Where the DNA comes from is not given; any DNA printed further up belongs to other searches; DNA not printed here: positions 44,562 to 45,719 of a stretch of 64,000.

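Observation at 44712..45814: Mini aldehyde:ferredoxin-oxidoreductase-like protein plus a small ferredoxin inserted inside the gap-pgk-tpiA operon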

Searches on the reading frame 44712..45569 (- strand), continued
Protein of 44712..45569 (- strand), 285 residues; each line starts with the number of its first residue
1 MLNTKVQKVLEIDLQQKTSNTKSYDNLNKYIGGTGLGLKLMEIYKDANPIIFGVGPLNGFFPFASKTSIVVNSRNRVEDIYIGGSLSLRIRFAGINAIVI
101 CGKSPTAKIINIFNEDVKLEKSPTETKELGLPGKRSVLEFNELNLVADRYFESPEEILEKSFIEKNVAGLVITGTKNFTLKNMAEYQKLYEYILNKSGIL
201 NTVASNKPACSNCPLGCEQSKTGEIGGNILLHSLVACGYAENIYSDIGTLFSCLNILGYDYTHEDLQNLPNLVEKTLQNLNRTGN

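Call 30: find_encoding_contigs(protein=P0193, flank=6000, max_places=3)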
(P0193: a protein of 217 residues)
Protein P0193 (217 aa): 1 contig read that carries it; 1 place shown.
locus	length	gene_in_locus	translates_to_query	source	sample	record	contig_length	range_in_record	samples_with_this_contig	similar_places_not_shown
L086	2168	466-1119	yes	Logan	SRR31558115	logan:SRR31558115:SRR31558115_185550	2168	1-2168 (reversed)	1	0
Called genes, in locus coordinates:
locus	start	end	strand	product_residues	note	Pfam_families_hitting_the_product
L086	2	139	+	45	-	?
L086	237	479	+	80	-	-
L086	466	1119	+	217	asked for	-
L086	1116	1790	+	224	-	PF00121:TIM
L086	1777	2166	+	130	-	?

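Call 31: fold_search(model_id=the predicted structure, library=pdb)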
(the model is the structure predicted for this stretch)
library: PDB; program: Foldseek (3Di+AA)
matches with E <= 10: 264; with E <= 0.001: 9
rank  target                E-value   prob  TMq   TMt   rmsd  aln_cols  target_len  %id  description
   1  1aor_A                1.7e-13  1.00  0.60  0.30   4.3       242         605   17  STRUCTURE OF A HYPERTHERMOPHILIC TUNGSTOPTERIN ENZYME, ALDEHYDE FERREDOXIN OXIDOREDUCTASE (released 1995-04-20)
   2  9mqx_D                7.7e-13  1.00  0.58  0.29   5.1       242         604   18  Electron-bifurcating Tungstopyranopterin-containing aldehyde oxidoreductase with NADH (released 2025-07-16)
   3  9g7j_A                1.4e-12  1.00  0.59  0.29   4.7       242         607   18  Crystal structure of the tungsten-dependent aldehyde:ferredoxin oxidoreductase from Clostridium autoethanogenum. (released 2025-05-28)
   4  4z3w_C                1.7e-12  1.00  0.57  0.27   4.2       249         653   20  Active site complex BamBC of Benzoyl Coenzyme A reductase in complex with 1,5 Dienoyl-CoA (released 2015-06-24)
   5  6x1o_A                1.7e-12  1.00  0.55  0.27   7.3       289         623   17  WOR5 from Pyrococcus furiosus, as crystallized (released 2021-11-24)
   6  1b25_A                2.0e-12  1.00  0.55  0.27  15.6       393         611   16  FORMALDEHYDE FERREDOXIN OXIDOREDUCTASE FROM PYROCOCCUS FURIOSUS (released 1999-03-24)
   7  4z3w_A                2.1e-12  1.00  0.57  0.27   7.2       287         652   18  Active site complex BamBC of Benzoyl Coenzyme A reductase in complex with 1,5 Dienoyl-CoA (released 2015-06-24)
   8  6x1o_C                3.6e-12  1.00  0.56  0.27   7.3       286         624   18  WOR5 from Pyrococcus furiosus, as crystallized (released 2021-11-24)
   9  8c0z_A                1.5e-10  1.00  0.58  0.28   5.2       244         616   17  CryoEM structure of a tungsten-containing aldehyde oxidoreductase from Aromatoleum aromaticum (released 2023-05-31)
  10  6u4k                  6.2e-03  0.16  0.16  0.13  20.1       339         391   10  Human talin2 residues 1-403 (released 2020-07-08)
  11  2kma_MODEL_1_A        2.4e-02  0.14  0.15  0.20  16.8       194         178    9  NMR structure of the F0F1 double domain (residues 1-202) of the talin ferm domain (released 2010-03-02)
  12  3b08_A                3.5e-02  0.18  0.14  0.23  15.5       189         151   10  Crystal structure of the mouse HOIL1-L-NZF in complex with linear di-ubiquitin (released 2011-12-14)
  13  5xpy                  2.2e-01  0.06  0.18  0.13  25.3       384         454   12  Structural basis of kindlin-mediated integrin recognition and activation (released 2017-07-26)
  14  2hrx                  2.8e-01  0.04  0.11  0.15  13.7       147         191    8  X-Ray Crystal Structure of Protein DIP2367 from Corynebacterium diphtheriae. Northeast Structural Genomics Consortium Ta (released 2006-08-22)
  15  8tec_B                1.2e+00  0.02  0.16  0.12  24.3       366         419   10  Crystal structure of Kindlin2 in complex with acylated beta1 integrin peptide (released 2024-07-03)
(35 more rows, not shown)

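Call 32: find_encoding_contigs(protein=P0163, flank=6000, max_places=3)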
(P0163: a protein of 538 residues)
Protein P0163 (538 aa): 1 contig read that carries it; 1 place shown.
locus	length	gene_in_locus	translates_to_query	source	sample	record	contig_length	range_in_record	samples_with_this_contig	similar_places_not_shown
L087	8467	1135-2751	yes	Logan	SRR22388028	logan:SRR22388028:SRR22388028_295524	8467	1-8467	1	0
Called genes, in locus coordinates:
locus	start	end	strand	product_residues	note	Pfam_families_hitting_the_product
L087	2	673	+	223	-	?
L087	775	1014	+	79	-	-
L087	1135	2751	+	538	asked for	PF02730:AFOR_N, PF01314:AFOR_C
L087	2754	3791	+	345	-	PF03816:LytR_cpsA_psr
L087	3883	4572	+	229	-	PF21694:DNA_pol3_delta_C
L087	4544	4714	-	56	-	-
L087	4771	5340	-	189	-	PF04350:PilO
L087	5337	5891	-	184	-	-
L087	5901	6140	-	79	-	PF01649:Ribosomal_S20p (weak)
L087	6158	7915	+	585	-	PF03023:MurJ, PF13440:Polysacc_synt_3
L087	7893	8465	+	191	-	?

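Call 33: find_encoding_contigs(protein=P0168, flank=6000, max_places=3)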
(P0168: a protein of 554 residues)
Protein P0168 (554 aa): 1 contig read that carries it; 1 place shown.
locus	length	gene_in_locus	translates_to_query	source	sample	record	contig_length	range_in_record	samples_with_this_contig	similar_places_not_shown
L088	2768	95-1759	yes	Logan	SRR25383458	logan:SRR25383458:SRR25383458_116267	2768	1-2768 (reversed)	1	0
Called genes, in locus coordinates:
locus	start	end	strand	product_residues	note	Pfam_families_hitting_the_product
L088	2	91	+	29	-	?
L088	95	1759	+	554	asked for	PF02730:AFOR_N, PF01314:AFOR_C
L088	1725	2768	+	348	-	?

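Call 34: find_encoding_contigs(protein=P0165, flank=6000, max_places=3)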
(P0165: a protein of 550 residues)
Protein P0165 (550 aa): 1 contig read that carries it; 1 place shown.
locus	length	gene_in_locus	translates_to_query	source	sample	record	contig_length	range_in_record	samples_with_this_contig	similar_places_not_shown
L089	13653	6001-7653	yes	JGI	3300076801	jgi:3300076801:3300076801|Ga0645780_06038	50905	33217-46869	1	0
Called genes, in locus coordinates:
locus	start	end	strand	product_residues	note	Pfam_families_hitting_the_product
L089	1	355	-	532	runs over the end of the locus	PF02388:FemAB, PF13480:Acetyltransf_6, PF02388:FemAB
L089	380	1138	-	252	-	PF00398:RrnaAD, PF08241:Methyltransf_11 (weak), PF13649:Methyltransf_25 (weak)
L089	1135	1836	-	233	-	PF07501:G5, PF06725:3D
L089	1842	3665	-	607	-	PF00580:UvrD-helicase, PF13245:AAA_19, PF13604:AAA_30 (faint), PF01443:Viral_helicase1 (faint), PF13361:UvrD_C, PF13538:UvrD_C_2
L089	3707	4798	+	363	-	PF00044:Gp_dh_N, PF02800:Gp_dh_C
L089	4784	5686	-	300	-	PF14238:DUF4340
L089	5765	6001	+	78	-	-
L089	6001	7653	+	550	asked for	PF02730:AFOR_N, PF01314:AFOR_C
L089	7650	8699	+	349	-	PF03816:LytR_cpsA_psr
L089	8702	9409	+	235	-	PF21694:DNA_pol3_delta_C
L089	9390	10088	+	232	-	PF04203:Sortase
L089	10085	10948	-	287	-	PF00041:fn3 (weak), PF16656:Pur_ac_phosph_N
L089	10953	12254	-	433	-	PF16656:Pur_ac_phosph_N (weak)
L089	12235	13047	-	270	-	PF01833:TIG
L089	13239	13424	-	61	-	-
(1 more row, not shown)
